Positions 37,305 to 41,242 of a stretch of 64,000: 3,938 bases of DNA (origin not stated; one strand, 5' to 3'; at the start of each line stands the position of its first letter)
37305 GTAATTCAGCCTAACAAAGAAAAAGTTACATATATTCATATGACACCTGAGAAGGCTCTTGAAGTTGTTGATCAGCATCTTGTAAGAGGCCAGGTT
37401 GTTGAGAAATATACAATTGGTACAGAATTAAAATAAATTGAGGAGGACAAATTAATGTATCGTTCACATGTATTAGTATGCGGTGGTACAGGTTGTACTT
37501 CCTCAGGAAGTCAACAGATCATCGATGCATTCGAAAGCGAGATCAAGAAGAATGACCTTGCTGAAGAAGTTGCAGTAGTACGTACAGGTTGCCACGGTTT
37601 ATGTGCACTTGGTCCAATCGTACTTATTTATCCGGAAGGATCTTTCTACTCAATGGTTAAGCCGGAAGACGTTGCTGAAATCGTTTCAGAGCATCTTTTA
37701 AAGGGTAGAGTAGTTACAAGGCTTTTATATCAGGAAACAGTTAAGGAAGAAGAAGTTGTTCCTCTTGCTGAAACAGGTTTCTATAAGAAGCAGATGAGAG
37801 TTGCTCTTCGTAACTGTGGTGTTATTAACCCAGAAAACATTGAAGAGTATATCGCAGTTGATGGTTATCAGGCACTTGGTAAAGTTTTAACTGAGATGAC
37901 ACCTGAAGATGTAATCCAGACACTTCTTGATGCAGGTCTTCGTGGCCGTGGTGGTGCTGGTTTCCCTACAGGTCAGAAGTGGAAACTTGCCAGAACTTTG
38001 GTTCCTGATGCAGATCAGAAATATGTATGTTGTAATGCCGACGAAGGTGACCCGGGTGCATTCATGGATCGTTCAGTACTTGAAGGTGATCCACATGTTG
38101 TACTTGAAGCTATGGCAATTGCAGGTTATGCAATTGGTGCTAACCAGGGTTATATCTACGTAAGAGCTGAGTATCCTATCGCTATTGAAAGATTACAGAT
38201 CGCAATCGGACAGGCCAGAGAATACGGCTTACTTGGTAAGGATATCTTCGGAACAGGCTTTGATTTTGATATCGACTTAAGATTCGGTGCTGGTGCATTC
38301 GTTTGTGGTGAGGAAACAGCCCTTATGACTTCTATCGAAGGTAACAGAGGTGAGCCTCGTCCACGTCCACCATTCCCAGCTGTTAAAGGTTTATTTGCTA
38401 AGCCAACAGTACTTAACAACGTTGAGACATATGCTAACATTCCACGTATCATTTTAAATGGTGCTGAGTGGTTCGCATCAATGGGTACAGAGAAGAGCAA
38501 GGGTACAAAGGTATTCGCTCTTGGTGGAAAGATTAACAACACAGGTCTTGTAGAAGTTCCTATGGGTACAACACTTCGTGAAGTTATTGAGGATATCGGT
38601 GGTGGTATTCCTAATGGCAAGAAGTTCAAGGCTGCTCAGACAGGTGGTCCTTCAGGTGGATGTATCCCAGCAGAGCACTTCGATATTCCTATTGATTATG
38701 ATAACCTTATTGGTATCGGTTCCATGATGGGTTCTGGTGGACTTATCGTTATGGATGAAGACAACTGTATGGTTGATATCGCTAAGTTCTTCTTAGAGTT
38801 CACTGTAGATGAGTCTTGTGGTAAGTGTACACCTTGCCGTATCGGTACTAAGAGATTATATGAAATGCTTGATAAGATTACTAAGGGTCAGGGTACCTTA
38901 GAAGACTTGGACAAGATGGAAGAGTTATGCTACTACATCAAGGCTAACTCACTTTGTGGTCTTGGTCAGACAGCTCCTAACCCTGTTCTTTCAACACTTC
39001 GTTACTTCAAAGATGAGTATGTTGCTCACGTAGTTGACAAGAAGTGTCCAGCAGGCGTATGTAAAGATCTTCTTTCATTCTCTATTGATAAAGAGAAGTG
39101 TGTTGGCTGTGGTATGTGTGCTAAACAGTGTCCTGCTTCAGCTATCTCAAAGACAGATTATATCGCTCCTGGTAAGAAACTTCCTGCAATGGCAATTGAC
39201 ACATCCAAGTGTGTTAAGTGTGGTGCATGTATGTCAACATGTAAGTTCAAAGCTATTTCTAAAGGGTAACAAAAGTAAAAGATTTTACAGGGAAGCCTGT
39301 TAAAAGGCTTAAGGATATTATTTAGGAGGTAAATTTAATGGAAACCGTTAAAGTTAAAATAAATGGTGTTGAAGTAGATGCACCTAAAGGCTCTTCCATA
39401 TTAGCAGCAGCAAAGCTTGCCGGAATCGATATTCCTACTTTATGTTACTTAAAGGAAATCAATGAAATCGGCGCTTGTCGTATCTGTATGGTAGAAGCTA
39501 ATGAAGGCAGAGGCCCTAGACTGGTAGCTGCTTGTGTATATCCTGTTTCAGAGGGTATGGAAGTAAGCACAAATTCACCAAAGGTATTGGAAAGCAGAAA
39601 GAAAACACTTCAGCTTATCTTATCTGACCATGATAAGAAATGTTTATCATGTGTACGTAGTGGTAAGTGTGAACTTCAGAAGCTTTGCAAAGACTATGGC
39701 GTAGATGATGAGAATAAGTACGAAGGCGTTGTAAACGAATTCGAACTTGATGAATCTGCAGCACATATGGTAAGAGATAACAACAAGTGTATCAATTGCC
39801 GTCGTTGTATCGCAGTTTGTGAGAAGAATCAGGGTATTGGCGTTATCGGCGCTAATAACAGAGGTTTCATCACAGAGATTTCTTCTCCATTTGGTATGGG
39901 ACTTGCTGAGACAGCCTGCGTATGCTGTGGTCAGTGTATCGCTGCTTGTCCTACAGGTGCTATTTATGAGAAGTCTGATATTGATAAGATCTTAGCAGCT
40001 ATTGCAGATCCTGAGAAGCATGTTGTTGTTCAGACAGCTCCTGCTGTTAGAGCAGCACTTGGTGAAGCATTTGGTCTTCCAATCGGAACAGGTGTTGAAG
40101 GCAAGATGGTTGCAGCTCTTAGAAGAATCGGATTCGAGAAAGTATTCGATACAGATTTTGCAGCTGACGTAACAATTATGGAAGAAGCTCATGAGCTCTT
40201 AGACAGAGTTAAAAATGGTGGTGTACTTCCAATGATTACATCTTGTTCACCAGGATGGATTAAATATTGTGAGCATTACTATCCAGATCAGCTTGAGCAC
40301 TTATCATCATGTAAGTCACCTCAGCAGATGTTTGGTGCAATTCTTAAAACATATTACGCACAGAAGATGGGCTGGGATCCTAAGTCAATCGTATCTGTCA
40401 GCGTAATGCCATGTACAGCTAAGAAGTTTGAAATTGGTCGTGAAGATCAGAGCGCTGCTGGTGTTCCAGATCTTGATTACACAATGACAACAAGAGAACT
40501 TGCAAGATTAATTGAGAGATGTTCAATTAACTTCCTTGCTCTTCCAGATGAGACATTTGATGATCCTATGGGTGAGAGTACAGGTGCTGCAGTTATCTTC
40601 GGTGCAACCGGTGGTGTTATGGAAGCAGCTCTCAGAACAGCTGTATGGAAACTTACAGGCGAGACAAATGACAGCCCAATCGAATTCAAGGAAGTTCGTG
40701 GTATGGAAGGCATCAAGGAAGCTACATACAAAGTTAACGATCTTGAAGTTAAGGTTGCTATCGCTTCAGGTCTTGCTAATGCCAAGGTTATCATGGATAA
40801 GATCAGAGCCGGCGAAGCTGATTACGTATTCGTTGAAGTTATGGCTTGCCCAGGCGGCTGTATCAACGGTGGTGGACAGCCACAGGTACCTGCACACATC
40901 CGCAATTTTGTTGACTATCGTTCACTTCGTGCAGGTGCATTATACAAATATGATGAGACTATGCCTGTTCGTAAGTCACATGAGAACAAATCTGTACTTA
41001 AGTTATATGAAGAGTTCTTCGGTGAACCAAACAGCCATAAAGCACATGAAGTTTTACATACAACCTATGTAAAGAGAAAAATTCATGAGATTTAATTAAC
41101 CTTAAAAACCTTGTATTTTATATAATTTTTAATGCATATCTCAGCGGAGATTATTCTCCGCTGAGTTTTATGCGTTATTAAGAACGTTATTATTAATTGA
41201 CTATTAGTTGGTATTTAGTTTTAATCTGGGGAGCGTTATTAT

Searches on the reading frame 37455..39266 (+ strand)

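Call 17: search_protein_families(library=pfam, proteins=[window:37455-39266:+], max_evalue=0.00001)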
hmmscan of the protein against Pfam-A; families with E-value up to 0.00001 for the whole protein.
window:37455-39266:+ (604 aa): 9 families
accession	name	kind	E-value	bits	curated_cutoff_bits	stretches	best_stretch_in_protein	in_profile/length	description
PF01512.22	Complex1_51K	-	1.5e-44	151.9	31.2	1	159-331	3-150/150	Nuo51 FMN-binding domain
PF10589.14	NADH_4Fe-4S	-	4.8e-36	122.9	23.5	1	441-525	1-85/85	NADH-ubiquinone oxidoreductase-F iron-sulfur binding region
PF00037.32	Fer4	-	1.5e-12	47.2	21.1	2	543-565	2-24/24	4Fe-4S binding domain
PF12837.12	Fer4_6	-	1.7e-09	37.6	25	1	543-564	3-24/24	4Fe-4S binding domain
PF12838.12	Fer4_7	-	4.7e-09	37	27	1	548-600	1-52/52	4Fe-4S dicluster domain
PF12797.12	Fer4_2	-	5.1e-09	35.9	24.5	0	543-561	4-22/22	4Fe-4S binding domain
PF01257.25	2Fe-2S_thioredx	-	1.1e-08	35.5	24.8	1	3-79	65-143/145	Thioredoxin-like [2Fe-2S] ferredoxin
PF10531.15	SLBB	-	4.5e-08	33.2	27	1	355-402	3-53/55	SLBB domain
PF13237.11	Fer4_10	-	2.8e-06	27.6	25.5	1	543-596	3-52/53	4Fe-4S dicluster domain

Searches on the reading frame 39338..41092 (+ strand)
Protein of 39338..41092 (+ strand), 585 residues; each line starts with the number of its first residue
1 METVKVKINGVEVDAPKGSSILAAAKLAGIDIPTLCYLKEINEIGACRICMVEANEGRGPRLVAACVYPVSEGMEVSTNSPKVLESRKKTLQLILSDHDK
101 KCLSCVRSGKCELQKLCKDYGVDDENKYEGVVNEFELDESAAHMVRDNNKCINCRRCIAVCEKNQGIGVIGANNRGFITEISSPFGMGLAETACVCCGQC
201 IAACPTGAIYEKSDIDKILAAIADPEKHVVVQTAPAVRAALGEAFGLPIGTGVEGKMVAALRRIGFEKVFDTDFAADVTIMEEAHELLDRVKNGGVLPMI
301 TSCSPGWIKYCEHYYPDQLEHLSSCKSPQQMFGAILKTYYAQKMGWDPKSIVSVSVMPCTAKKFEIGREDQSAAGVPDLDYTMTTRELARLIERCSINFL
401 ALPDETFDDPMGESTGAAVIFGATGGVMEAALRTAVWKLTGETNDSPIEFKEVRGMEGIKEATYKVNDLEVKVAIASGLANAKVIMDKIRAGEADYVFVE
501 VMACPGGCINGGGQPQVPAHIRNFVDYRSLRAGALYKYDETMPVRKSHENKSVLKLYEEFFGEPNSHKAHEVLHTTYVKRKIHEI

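Call 17: search_protein_families(library=pfam, proteins=[window:39338-41092:+], max_evalue=0.00001)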
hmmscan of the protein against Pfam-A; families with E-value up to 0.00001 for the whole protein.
window:39338-41092:+ (585 aa): 6 families
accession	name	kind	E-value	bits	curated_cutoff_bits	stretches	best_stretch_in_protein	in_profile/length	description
PF02906.19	Fe_hyd_lg_C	-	3.1e-99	332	22.1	1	227-512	1-245/245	Iron only hydrogenase large subunit, C-terminal domain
PF02256.22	Fe_hyd_SSU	-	3.6e-24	85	24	1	526-580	2-56/56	Iron hydrogenase small subunit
PF13510.11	Fer2_4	-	6.1e-20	71.5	22.8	1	2-80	2-81/82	2Fe-2S iron-sulfur cluster binding domain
PF10588.14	NADH-G_4Fe-4S_3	-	4.3e-16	58.6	27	1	87-124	1-38/40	NADH-ubiquinone oxidoreductase-G iron-sulfur binding region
PF13237.11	Fer4_10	-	2.2e-07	31.1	25.5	0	143-162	1-21/53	4Fe-4S dicluster domain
PF00111.32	Fer2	-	3.7e-07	30.4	21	1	9-58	6-51/77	2Fe-2S iron-sulfur cluster binding domain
